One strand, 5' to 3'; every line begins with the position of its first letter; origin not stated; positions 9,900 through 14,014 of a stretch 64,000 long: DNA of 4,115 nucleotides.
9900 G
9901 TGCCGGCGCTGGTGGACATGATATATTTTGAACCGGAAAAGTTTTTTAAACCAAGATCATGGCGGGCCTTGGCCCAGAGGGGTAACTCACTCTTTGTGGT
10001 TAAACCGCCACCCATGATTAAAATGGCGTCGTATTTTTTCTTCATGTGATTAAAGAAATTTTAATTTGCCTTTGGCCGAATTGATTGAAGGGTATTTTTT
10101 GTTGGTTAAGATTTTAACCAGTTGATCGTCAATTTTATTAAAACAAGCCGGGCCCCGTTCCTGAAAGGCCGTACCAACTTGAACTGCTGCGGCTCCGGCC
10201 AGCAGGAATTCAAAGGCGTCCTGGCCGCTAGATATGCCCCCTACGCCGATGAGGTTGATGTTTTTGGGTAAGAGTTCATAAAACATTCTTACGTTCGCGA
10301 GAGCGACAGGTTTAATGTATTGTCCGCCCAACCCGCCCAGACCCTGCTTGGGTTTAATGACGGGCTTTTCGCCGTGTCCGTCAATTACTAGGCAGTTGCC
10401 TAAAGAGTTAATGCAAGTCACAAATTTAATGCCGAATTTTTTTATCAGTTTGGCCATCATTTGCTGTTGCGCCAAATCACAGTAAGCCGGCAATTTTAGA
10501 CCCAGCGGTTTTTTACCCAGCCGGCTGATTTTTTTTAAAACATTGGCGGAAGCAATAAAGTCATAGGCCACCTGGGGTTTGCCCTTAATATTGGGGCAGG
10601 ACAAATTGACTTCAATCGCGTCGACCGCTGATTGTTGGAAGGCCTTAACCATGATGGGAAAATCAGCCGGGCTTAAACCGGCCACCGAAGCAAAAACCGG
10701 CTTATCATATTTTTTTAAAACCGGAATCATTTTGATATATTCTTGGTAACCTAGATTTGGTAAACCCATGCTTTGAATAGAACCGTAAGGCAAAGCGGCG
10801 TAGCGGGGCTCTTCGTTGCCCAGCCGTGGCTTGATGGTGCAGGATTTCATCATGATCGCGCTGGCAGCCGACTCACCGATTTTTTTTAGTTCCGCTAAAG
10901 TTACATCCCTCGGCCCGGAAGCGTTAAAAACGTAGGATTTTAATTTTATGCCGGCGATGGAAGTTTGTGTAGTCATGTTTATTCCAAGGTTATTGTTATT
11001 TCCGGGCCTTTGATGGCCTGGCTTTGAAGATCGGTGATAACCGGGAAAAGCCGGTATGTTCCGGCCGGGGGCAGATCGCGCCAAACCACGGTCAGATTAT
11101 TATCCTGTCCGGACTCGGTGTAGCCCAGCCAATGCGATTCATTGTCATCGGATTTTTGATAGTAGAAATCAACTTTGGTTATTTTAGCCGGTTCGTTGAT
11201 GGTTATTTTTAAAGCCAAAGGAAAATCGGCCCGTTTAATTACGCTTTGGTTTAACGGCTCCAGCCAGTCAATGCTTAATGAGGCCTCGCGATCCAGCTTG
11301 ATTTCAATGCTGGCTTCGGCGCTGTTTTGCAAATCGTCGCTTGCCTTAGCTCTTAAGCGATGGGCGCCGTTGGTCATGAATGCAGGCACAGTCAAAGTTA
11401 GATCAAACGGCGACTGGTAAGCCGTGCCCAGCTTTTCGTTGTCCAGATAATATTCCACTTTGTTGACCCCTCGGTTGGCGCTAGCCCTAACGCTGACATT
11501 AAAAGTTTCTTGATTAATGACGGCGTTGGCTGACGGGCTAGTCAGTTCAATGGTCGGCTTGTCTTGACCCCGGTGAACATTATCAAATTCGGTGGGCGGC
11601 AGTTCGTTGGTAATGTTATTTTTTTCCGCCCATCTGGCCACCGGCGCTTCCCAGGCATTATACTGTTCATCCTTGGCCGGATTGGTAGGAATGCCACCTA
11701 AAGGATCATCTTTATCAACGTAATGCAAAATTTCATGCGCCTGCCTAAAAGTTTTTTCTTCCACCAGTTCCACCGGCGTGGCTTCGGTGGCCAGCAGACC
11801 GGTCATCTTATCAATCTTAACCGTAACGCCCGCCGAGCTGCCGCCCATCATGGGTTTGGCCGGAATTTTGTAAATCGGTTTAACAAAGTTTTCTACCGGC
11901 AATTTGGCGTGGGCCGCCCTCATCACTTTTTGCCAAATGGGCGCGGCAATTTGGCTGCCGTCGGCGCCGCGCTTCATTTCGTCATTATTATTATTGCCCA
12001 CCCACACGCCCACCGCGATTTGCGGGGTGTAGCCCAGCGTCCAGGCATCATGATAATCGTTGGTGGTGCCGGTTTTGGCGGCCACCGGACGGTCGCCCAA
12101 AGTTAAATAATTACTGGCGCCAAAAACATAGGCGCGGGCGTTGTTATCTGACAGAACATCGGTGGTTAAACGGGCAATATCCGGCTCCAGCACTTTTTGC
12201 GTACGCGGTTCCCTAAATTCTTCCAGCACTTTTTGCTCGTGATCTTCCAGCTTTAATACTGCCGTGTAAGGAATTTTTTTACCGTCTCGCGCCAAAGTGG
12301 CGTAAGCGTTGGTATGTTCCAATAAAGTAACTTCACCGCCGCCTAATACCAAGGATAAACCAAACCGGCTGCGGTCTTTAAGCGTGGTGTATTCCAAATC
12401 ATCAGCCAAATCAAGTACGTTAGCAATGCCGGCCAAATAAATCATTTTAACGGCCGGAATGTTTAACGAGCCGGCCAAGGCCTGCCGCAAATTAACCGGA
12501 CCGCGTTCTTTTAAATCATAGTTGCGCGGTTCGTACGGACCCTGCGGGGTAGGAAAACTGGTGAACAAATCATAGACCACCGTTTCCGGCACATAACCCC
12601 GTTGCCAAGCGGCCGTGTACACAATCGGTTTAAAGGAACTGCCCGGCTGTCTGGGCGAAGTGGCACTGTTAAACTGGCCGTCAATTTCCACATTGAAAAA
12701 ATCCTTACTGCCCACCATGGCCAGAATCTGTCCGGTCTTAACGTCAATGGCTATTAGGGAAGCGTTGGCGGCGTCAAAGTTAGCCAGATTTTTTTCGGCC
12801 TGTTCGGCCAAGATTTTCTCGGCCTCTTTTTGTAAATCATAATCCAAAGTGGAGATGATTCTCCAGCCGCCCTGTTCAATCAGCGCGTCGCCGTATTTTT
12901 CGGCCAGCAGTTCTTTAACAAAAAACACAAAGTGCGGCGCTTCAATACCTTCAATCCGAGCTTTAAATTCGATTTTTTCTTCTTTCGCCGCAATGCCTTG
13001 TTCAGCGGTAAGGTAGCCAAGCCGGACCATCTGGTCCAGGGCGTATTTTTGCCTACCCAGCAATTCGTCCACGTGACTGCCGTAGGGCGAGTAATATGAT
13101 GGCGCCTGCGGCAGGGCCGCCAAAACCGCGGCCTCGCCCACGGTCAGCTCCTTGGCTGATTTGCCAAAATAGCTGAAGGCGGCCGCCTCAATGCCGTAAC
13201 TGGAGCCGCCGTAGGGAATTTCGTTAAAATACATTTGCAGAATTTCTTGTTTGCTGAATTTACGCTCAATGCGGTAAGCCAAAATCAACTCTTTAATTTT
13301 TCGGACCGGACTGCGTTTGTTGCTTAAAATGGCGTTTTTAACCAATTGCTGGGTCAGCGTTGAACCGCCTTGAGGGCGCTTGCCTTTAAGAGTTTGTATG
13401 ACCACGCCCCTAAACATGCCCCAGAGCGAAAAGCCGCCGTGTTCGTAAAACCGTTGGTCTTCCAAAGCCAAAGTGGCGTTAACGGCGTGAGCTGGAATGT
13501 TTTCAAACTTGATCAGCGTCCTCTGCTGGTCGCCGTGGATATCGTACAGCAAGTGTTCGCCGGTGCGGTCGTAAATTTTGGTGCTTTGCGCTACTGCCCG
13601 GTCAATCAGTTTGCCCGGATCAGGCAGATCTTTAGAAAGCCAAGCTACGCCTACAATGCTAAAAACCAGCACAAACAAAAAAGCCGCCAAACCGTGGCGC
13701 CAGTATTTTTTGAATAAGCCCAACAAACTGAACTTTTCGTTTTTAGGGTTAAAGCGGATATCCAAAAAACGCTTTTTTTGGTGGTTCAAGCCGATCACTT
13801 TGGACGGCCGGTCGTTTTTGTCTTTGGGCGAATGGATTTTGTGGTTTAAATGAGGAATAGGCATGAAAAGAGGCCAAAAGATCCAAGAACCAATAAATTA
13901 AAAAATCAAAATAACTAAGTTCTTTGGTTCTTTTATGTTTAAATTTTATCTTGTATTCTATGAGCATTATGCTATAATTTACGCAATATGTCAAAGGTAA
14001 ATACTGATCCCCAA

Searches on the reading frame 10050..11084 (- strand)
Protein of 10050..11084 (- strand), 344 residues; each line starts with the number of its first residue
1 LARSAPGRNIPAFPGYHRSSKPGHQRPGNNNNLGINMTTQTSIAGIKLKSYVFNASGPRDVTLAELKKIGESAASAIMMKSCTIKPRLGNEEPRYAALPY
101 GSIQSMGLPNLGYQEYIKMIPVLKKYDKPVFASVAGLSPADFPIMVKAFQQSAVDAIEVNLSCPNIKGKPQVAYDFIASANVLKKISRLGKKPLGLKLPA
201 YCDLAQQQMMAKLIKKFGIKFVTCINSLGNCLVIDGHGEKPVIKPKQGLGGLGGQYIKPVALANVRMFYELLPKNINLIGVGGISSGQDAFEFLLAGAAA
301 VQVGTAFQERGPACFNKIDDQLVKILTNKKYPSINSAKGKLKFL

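Call 58: search_protein_families(library=pfam, proteins=[window:10050-11084:-], max_evalue=0.00001)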
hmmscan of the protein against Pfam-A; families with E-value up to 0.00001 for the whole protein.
window:10050-11084:- (344 aa): 1 family
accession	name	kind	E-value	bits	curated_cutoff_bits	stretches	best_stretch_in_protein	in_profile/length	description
PF01180.27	DHO_dh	-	7.5e-72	242.4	27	1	40-326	3-291/291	Dihydroorotate dehydrogenase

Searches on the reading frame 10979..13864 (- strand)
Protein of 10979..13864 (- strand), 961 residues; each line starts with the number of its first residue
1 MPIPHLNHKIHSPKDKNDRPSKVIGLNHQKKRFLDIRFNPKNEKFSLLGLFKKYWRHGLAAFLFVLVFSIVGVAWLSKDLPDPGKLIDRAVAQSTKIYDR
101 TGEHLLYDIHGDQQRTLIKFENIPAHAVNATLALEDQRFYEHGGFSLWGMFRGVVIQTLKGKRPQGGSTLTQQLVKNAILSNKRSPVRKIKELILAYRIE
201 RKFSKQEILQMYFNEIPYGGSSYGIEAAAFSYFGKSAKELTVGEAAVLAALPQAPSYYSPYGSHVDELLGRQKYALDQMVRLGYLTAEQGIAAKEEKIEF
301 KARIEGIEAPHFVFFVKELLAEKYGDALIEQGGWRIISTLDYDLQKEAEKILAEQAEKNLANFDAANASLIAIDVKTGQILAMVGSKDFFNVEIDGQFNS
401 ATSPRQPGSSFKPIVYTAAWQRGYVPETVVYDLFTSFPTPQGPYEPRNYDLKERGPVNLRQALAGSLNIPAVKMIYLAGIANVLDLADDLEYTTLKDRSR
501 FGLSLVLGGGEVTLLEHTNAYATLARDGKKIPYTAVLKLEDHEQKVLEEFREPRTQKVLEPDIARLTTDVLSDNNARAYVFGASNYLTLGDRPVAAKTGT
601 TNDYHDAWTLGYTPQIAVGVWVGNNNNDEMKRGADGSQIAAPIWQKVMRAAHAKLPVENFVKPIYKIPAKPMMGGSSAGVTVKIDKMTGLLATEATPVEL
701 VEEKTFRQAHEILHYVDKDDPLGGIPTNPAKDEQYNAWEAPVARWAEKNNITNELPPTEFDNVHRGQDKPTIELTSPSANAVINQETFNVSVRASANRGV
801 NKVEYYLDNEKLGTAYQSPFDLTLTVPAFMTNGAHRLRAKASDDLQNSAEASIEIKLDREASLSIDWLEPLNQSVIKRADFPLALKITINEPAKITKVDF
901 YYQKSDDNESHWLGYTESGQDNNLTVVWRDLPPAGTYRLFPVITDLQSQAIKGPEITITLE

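Call 58: search_protein_families(library=pfam, proteins=[window:10979-13864:-], max_evalue=0.00001)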
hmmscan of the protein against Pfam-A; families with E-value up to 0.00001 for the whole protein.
window:10979-13864:- (961 aa): 3 families
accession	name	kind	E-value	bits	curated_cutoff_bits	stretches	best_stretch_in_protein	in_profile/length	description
PF00912.28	Transgly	-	1.1e-58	198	27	1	106-279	5-177/178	Transglycosylase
PF00905.27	Transpeptidase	-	5e-23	82.2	22.1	1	369-648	2-298/299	Penicillin binding protein transpeptidase domain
PF17957.7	Big_7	-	1e-19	71.4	24.1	1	770-839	1-70/70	Bacterial Ig domain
